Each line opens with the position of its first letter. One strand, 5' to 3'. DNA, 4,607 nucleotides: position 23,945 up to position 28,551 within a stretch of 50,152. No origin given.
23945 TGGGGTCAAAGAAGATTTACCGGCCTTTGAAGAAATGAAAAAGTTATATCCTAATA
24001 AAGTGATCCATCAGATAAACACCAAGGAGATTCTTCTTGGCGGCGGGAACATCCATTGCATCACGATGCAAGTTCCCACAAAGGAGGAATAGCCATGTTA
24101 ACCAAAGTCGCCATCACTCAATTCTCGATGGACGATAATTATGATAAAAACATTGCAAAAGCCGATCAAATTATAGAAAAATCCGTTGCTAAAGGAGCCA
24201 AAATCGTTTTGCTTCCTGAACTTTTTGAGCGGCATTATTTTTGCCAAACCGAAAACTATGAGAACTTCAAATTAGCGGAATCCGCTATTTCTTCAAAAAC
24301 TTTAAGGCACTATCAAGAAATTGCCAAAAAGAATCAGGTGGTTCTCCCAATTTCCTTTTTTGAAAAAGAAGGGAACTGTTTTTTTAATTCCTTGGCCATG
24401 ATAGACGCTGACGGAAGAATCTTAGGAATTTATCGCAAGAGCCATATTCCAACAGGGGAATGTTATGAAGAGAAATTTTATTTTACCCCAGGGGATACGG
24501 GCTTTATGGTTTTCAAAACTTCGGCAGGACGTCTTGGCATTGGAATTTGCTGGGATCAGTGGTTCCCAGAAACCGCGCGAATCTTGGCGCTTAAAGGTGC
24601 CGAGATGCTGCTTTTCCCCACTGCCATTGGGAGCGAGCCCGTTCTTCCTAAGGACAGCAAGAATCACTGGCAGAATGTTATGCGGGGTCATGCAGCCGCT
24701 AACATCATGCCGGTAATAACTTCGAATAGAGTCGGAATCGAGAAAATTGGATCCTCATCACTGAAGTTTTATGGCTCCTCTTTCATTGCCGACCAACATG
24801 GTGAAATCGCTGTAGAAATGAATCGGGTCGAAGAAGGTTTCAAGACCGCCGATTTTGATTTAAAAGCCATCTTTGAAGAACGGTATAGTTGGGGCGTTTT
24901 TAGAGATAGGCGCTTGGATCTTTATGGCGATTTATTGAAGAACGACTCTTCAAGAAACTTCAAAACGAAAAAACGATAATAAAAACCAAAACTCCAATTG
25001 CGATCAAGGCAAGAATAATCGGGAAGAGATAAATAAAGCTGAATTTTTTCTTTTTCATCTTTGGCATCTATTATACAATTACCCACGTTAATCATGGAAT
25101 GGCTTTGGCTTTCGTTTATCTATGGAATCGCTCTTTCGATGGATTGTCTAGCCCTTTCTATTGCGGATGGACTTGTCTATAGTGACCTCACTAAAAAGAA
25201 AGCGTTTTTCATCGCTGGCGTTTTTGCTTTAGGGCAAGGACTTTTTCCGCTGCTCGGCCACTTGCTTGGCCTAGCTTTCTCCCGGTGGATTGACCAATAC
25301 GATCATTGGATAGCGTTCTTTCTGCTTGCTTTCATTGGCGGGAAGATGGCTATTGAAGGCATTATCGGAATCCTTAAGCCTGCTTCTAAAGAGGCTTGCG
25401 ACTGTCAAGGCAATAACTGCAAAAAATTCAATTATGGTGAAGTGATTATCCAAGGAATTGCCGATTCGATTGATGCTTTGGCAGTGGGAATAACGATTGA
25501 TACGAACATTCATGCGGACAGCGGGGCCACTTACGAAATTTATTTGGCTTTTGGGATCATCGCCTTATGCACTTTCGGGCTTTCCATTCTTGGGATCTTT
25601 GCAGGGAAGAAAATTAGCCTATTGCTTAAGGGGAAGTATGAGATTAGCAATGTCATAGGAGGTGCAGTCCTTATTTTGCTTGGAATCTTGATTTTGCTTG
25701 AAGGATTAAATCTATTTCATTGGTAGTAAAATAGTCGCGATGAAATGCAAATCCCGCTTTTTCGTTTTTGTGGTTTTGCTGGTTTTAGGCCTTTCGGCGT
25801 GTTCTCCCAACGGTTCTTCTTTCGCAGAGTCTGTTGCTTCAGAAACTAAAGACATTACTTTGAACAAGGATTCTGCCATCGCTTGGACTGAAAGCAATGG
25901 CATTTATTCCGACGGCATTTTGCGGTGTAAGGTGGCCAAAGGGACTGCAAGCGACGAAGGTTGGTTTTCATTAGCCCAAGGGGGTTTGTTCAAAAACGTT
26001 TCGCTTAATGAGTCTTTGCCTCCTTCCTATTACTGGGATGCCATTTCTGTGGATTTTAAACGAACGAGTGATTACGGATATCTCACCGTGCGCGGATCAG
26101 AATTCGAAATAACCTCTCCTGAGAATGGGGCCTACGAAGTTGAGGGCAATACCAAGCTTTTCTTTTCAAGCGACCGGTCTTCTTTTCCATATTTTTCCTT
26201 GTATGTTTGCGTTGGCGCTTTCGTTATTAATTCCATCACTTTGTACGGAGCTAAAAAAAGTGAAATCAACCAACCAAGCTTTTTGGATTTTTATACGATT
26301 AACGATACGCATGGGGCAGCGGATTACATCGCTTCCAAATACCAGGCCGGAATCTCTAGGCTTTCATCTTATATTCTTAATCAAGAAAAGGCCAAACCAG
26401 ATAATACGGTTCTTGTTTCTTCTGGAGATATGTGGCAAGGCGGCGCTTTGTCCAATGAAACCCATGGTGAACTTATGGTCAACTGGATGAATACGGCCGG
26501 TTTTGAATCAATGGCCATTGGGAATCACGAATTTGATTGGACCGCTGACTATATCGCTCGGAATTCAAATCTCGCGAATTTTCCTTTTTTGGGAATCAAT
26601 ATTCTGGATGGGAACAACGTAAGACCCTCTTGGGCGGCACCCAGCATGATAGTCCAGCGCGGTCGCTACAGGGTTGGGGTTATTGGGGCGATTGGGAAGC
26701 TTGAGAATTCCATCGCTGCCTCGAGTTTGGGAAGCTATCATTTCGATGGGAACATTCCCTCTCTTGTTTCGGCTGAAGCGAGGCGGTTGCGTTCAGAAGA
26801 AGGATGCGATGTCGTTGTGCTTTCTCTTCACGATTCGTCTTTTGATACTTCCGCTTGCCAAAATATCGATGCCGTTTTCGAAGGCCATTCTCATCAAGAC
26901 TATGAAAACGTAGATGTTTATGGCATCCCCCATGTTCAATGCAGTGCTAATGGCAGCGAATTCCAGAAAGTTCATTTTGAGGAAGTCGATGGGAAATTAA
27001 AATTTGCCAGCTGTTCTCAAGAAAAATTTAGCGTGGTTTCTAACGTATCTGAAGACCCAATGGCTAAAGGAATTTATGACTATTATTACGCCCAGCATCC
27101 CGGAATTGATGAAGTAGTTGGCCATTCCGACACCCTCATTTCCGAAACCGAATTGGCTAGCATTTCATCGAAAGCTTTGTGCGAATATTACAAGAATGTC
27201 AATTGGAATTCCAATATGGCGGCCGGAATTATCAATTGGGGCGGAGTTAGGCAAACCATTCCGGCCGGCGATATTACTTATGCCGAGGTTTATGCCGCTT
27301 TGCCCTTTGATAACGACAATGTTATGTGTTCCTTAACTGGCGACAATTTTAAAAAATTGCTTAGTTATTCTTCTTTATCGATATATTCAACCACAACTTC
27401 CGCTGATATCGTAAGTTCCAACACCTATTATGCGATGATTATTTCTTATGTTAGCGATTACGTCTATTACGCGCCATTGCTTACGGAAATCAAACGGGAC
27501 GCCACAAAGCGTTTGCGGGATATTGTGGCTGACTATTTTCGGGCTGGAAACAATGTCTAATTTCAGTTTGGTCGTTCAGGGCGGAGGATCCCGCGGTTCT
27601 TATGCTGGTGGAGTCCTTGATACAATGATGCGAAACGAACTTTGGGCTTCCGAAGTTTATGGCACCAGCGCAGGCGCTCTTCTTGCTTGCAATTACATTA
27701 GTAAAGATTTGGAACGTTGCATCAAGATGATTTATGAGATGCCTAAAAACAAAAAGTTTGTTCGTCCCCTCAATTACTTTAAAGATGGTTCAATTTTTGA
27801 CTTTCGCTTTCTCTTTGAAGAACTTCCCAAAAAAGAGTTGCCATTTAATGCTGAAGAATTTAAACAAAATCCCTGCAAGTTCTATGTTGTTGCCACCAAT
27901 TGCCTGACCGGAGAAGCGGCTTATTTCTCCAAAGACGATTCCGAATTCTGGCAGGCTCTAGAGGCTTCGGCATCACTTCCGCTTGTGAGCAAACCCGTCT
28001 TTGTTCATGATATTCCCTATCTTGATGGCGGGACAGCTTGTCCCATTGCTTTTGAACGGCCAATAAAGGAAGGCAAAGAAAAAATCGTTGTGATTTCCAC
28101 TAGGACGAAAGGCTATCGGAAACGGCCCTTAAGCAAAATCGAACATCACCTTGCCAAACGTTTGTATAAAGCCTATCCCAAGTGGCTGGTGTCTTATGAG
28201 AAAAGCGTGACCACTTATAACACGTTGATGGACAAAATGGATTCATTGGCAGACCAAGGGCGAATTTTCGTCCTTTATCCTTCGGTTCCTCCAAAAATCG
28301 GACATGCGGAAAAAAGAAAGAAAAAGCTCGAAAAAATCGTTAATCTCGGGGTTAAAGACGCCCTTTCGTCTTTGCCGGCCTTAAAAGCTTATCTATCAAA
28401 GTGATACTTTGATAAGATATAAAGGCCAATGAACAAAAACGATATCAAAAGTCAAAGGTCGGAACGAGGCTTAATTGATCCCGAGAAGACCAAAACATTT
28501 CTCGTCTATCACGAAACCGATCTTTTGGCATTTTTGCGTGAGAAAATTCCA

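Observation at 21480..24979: Single-polypeptide arginine decarboxylase-agmatine deiminase coupled to aguB: a two-gene putrescine pathway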

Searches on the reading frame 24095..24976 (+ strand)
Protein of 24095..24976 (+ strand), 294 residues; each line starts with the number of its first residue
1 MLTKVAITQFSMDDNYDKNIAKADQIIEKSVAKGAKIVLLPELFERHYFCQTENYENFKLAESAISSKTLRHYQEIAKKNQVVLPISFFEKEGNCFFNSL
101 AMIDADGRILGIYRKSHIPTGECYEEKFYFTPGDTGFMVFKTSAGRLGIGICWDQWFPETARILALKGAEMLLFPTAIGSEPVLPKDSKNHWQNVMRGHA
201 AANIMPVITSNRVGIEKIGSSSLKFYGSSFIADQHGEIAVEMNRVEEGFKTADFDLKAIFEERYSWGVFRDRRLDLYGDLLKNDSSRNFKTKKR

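Call 3: search_protein_families(library=pfam, proteins=[window:24095-24976:+])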
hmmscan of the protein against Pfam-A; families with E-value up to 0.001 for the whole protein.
window:24095-24976:+ (294 aa): 1 family
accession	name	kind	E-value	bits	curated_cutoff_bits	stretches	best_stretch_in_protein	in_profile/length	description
PF00795.27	CN_hydrolase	-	2.9e-52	178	23.2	1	4-259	1-251/256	Carbon-nitrogen hydrolase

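Call 4: search_protein_families(library=ncbifam, proteins=[window:24095-24976:+])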
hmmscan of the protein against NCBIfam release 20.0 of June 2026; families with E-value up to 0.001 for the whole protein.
window:24095-24976:+ (294 aa): 11 families
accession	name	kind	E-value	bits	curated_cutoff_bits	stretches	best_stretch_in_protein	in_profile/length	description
TIGR03381.1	agmatine_aguB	equivalog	3.8e-123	410.3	410.25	1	4-279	2-278/279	N-carbamoylputrescine amidase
NF040852.1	nitrile_Arch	equivalog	3.8e-38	131.2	500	1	15-277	14-260/262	nitrilase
NF010588.0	PRK13981.1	equivalog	1.8e-27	96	479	1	3-257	5-247/546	NAD+ synthase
NF033621.1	de_GSH_amidase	exception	7.5e-20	71.4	355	1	4-273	1-254/260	deaminated glutathione amidase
NF009803.0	PRK13287.1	equivalog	2.3e-16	59.5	406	1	18-268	34-271/333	formamidase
NF043013.1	DeGluthAmidYersProt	equivalog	9.3e-15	54.5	500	1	4-239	5-236/278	deaminated glutathione amidase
NF002730.0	PRK02628.1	equivalog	1.8e-11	43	473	1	9-273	21-295/677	NAD(+) synthase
TIGR04048.1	nitrile_sll0784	equivalog_domain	2.4e-10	39.9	502.6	1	5-161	5-168/301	Nit6803 family nitrilase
TIGR00546.1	lnt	equivalog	1.4e-09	37.6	132.9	1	16-176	180-348/395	apolipoprotein N-acyltransferase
NF007757.0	PRK10438.1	equivalog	2.2e-09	37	249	1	18-271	20-249/256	amidohydrolase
NF009802.0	PRK13286.1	equivalog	1.5e-07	30.7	427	1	31-264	48-268/345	aliphatic amidase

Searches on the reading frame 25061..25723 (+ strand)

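Call 3: search_protein_families(library=pfam, proteins=[window:25061-25723:+])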
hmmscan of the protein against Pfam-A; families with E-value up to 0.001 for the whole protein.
window:25061-25723:+ (221 aa): 1 family
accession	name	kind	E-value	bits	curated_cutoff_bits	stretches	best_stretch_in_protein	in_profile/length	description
PF02659.21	Mntp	-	6.7e-30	104.3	24.4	1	44-212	3-152/152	Putative manganese efflux pump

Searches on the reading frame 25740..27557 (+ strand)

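Call 72: search_protein_families(library=pfam, proteins=[window:25740-27557:+], max_evalue=0.00001)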
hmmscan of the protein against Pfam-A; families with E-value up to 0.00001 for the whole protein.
window:25740-27557:+ (606 aa): 2 families
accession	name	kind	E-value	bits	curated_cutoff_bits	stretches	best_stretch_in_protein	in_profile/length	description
PF02872.23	5_nucleotid_C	-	1.5e-11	45.1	23.6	1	467-555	19-99/158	5'-nucleotidase, C-terminal domain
PF00149.33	Metallophos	-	8.9e-06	26.7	21.5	0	185-386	4-190/191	Calcineurin-like phosphoesterase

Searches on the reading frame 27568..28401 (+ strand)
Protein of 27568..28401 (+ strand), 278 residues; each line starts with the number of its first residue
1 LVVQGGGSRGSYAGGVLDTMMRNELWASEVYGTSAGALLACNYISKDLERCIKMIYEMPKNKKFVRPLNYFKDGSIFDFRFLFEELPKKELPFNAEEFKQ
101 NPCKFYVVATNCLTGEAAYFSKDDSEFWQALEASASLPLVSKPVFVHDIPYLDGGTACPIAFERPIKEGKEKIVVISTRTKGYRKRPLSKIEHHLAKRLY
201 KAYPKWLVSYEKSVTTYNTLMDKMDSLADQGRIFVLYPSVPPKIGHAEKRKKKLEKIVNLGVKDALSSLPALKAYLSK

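Call 72: search_protein_families(library=pfam, proteins=[window:27568-28401:+], max_evalue=0.00001)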
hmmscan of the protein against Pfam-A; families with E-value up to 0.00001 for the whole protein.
window:27568-28401:+ (278 aa): 2 families
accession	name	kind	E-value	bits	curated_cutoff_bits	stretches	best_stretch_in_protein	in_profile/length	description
PF01734.28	Patatin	-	9.6e-17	62.2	27.7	1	1-160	1-187/191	Patatin-like phospholipase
PF19890.4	DUF6363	-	2.9e-12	46.6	26.4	1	203-277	1-75/75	Domain of unknown function (DUF6363)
